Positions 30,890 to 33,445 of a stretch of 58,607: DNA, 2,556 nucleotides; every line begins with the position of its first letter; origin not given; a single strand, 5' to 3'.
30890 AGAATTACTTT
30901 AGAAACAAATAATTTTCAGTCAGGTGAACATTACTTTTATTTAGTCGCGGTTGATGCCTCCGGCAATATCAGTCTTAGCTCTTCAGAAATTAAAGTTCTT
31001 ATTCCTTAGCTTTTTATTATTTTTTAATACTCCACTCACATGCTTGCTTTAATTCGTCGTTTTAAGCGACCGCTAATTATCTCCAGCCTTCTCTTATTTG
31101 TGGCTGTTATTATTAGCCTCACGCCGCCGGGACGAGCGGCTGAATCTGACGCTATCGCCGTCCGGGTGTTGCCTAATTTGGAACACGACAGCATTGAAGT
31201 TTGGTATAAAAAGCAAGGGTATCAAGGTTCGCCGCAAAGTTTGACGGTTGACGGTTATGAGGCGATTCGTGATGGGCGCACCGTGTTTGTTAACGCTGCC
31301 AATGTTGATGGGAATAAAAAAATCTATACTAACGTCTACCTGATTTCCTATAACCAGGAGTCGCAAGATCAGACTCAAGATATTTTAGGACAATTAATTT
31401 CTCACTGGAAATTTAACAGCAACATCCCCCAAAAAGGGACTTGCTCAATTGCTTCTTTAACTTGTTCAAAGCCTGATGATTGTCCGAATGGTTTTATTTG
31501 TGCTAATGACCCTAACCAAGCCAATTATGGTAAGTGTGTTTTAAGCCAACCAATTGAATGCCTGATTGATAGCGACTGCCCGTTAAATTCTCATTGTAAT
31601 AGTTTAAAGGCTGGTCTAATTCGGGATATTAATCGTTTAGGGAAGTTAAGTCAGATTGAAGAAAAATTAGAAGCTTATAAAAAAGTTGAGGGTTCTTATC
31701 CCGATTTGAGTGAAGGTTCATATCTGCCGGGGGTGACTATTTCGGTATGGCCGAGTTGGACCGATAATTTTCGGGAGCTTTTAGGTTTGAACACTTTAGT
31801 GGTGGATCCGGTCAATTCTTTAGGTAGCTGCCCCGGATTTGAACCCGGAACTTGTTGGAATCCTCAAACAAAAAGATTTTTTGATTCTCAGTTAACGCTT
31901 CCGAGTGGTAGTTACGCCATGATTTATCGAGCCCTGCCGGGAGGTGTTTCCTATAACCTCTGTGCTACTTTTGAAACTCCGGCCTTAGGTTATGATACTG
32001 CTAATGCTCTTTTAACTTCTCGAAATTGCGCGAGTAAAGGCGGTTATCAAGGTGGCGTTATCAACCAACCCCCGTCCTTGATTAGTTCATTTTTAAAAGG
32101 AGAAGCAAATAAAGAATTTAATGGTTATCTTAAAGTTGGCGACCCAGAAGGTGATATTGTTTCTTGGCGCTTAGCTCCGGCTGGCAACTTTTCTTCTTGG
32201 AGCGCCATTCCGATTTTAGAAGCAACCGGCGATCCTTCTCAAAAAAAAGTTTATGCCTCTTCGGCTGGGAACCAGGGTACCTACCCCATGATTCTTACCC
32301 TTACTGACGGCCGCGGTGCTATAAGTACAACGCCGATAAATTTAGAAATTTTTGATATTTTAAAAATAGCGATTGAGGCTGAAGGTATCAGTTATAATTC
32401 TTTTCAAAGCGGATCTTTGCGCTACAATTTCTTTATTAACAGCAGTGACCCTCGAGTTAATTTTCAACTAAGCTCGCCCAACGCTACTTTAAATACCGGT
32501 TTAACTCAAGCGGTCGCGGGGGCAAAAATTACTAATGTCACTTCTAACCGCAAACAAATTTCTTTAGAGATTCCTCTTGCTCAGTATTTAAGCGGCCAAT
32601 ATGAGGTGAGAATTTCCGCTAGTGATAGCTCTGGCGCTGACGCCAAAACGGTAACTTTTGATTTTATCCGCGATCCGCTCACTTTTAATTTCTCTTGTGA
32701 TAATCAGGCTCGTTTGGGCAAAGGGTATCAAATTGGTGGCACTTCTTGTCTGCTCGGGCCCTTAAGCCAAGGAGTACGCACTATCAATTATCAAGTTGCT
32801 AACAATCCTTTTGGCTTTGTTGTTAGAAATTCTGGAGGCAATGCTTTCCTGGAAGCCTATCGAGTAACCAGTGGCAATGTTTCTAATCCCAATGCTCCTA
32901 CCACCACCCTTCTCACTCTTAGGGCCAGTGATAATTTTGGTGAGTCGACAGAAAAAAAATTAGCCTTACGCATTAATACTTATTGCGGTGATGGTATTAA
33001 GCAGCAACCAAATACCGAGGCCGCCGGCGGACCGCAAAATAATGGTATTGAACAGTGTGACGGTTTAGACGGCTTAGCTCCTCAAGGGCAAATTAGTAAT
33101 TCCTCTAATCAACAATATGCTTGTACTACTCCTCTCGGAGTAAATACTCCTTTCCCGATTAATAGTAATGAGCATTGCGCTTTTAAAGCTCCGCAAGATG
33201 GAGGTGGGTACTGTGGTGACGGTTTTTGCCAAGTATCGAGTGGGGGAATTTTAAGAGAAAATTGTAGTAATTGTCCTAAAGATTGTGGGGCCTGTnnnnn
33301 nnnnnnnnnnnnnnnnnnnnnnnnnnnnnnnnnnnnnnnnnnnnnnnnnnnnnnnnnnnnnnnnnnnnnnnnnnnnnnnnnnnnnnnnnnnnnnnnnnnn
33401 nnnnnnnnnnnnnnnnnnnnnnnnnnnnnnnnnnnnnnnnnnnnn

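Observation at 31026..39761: A 2,270-bp direct repeat gives two surface-protein genes the same 752-aa N-terminal part and unrelated C-terminal tips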

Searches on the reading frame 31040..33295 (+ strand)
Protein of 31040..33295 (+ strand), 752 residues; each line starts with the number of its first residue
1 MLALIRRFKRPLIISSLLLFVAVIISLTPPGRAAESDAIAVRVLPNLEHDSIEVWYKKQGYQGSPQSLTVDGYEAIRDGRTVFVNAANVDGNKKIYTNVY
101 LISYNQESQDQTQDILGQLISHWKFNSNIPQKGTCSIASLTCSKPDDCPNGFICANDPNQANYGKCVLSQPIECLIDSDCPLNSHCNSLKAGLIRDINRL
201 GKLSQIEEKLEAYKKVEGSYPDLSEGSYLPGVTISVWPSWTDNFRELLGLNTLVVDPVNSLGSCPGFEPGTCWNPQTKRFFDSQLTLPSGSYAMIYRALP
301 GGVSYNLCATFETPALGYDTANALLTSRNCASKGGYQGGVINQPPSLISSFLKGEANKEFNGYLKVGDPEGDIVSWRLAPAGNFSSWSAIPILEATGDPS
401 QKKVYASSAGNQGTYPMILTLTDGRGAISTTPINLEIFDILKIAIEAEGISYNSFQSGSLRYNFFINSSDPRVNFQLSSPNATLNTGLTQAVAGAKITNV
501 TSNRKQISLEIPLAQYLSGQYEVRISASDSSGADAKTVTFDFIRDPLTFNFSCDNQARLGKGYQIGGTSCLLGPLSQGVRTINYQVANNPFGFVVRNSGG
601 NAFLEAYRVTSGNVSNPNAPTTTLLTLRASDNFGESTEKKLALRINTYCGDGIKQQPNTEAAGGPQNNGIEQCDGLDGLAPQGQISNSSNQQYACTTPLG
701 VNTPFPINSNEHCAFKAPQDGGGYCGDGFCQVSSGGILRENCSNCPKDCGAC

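Call 16: find_homologous_proteins(query=window:31040-33295:+, max_evalue=0.001)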
Query window:31040-33295:+ (752 aa): 387 proteins with E <= 0.001 among 8000 candidates; the best 120 are listed.
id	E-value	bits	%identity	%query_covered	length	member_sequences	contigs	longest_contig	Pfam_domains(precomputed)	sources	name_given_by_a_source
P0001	0.0e+0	1385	78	100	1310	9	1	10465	-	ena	-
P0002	0.0e+0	1376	77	100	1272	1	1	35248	-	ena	-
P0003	0.0e+0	1300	100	76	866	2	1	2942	PF09603.16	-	-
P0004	1.9e-278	944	56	100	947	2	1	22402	-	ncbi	-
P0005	2.6e-278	944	55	100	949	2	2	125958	-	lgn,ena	-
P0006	6.1e-216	738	48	100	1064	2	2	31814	-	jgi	-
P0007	1.6e-214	733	47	97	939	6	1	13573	-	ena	-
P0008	2.9e-214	732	47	99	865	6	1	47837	-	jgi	jgi:hypothetical protein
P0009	5.3e-213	728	46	100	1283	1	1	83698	-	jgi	jgi:hypothetical protein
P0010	7.4e-213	727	47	98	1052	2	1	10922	-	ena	-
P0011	8.6e-213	727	46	98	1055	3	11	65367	-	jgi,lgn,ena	-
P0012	1.8e-210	720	47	100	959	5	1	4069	-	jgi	-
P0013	2.8e-209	716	46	100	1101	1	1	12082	-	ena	-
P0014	4.1e-206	705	46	100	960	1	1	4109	-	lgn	-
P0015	1.3e-205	704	46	98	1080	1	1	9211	-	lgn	-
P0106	1.4e-147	512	38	95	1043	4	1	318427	PF09603.16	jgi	jgi:uncharacterized protein (TIGR02145 family)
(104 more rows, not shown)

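Call 17: find_encoding_contigs(protein=P0002, flank=10000, max_places=4)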
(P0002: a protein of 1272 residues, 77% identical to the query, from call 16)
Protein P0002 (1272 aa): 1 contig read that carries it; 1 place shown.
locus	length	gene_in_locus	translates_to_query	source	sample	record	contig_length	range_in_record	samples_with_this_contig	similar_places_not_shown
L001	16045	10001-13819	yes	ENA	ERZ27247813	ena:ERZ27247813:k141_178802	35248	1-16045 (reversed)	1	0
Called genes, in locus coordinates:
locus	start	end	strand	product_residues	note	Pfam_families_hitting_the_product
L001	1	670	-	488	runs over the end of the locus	PF13328:HD_4, PF01966:HD, PF04607:RelA_SpoT, PF02824:TGS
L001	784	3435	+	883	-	PF18895:T4SS_pilin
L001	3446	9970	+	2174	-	PF18895:T4SS_pilin, PF01833:TIG, PF13205:Big_5 (faint), PF00041:fn3 (faint)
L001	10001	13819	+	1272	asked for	-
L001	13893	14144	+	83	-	-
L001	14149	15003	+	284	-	PF18884:TSP3_bac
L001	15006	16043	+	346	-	?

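Call 18: find_encoding_contigs(protein=P0001, flank=10000, max_places=4)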
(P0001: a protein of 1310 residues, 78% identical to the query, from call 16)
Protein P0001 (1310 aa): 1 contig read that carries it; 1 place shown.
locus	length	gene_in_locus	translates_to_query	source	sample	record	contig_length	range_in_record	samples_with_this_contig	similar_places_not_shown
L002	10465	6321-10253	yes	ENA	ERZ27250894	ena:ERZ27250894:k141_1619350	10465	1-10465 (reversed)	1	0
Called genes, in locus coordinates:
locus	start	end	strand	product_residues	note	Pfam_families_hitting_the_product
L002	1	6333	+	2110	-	?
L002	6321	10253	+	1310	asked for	-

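Call 19: find_encoding_contigs(protein=P0003, flank=10000, max_places=6)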
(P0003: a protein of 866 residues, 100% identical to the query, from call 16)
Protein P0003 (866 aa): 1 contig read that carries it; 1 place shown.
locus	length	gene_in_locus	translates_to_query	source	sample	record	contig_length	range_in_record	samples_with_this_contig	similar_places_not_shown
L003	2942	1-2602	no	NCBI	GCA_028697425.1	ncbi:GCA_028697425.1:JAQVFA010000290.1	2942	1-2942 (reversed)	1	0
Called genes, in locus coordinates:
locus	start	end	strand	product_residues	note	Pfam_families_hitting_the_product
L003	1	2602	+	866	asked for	PF09603:Fib_succ_major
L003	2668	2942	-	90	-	PF00574:CLP_protease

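Call 23: find_related_loci(query=window:31040-33295:+, collection=genome_contigs, flank=10000)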
Query window:31040-33295:+ (752 aa) in genome_contigs; peptide patterns used: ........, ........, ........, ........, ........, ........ (x = any residue, [..] = any of these).
32 stretches matched a pattern; 1 encode a relative of the query (tblastn E <= 1e-3); 1 distinct loci.
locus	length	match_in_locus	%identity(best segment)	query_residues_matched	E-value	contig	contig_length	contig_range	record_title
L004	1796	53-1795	82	1-580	0e+0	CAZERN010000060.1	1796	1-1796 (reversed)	MAG TPA_asm: uncultured Gammaproteobacteria bacterium isolate binchicken_co59_795 genome assembly, contig: NODE_178268_l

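Call 25: find_encoding_contigs(protein=P0005, flank=10000, max_places=2)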
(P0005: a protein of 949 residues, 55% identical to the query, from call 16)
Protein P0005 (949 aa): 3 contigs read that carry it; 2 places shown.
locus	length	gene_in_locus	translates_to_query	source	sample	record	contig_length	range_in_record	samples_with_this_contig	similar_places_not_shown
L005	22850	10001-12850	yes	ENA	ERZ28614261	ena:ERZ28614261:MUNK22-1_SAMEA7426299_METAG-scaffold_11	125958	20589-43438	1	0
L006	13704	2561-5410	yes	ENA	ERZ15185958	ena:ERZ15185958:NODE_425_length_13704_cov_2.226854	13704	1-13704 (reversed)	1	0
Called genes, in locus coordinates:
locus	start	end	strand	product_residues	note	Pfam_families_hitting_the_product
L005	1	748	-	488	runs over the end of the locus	PF13328:HD_4, PF01966:HD, PF04607:RelA_SpoT, PF02824:TGS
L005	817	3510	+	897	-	PF18895:T4SS_pilin, PF13205:Big_5 (faint)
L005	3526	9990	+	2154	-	PF18895:T4SS_pilin, PF01833:TIG, PF13205:Big_5 (faint), PF00041:fn3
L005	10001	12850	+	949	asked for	-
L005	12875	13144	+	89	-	-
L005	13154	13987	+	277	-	PF18884:TSP3_bac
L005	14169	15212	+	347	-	PF18884:TSP3_bac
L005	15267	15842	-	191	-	PF00574:CLP_protease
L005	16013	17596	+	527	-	PF21760:SecD_1st, PF22599:SecDF_P1_head, PF02355:SecD_SecF_C, PF03176:MMPL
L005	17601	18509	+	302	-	PF07549:Sec_GG (weak), PF02355:SecD_SecF_C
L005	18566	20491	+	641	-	PF04932:Wzy_C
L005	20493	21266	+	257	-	PF06750:A24_N_bact, PF01478:Peptidase_A24 (weak)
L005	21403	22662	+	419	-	PF02491:SHS2_FTSA, PF06723:MreB_Mbl, PF14450:FtsA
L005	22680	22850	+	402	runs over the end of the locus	PF00091:Tubulin, PF12327:FtsZ_C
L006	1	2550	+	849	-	?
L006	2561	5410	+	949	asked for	-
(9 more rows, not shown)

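Call 26: find_encoding_contigs(protein=P0009, flank=10000, max_places=2)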
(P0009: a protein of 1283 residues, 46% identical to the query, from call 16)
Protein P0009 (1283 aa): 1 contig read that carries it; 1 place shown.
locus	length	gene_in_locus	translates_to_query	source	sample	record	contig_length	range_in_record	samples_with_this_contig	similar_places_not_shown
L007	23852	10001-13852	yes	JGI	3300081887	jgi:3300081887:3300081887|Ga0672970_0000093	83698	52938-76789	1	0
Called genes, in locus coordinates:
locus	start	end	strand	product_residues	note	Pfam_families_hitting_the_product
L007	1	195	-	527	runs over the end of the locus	PF13328:HD_4, PF01966:HD, PF04607:RelA_SpoT, PF02824:TGS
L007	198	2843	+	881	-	PF18895:T4SS_pilin, PF13205:Big_5 (faint)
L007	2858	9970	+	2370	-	PF18895:T4SS_pilin, PF01833:TIG, PF02177:APP_N, PF13205:Big_5 (weak), PF02177:APP_N (weak)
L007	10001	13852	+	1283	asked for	-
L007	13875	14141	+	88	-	-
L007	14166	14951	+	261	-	PF18884:TSP3_bac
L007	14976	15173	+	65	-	-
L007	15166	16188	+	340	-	PF18884:TSP3_bac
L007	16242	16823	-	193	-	PF00574:CLP_protease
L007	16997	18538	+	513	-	PF21760:SecD_1st, PF22599:SecDF_P1_head, PF02355:SecD_SecF_C, PF03176:MMPL (weak)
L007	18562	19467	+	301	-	PF02355:SecD_SecF_C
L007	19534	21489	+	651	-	PF04932:Wzy_C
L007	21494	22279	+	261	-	PF06750:A24_N_bact, PF01478:Peptidase_A24 (weak)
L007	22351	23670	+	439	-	PF02491:SHS2_FTSA, PF06723:MreB_Mbl, PF14450:FtsA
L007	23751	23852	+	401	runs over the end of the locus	PF00091:Tubulin, PF12327:FtsZ_C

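Call 27: find_encoding_contigs(protein=P0106, flank=10000, max_places=2)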
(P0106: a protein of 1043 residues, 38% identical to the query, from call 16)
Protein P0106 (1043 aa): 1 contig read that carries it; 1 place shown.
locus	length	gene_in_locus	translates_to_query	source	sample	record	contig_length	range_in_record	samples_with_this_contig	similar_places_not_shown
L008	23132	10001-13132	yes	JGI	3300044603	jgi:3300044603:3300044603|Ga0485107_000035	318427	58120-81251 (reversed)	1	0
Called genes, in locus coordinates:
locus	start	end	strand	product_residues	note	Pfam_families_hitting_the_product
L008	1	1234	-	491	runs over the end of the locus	PF13328:HD_4, PF01966:HD, PF04607:RelA_SpoT, PF02824:TGS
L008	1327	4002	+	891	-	PF18895:T4SS_pilin, PF13205:Big_5 (faint)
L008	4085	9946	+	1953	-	PF18895:T4SS_pilin, PF13205:Big_5 (faint), PF01833:TIG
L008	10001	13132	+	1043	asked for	PF09603:Fib_succ_major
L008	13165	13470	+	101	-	-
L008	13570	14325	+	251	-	PF18884:TSP3_bac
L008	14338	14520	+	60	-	-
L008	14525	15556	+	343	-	-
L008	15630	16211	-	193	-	PF00574:CLP_protease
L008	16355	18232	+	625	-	PF21760:SecD_1st, PF22599:SecDF_P1_head, PF02355:SecD_SecF_C, PF03176:MMPL (weak)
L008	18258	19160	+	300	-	PF07549:Sec_GG (weak), PF02355:SecD_SecF_C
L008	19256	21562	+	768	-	PF04932:Wzy_C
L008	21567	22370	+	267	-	PF06750:A24_N_bact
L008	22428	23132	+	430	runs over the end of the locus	PF02491:SHS2_FTSA, PF14450:FtsA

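Call 36: find_related_loci(query=window:31040-33295:+, collection=metagenome_contigs, flank=10000)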
Query window:31040-33295:+ (752 aa) in metagenome_contigs; peptide patterns used: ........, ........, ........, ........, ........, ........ (x = any residue, [..] = any of these).
32 stretches matched a pattern; 1 encode a relative of the query (tblastn E <= 1e-3); 1 distinct loci.
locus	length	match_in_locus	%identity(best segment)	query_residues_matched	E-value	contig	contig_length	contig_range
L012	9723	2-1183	92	359-752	0e+0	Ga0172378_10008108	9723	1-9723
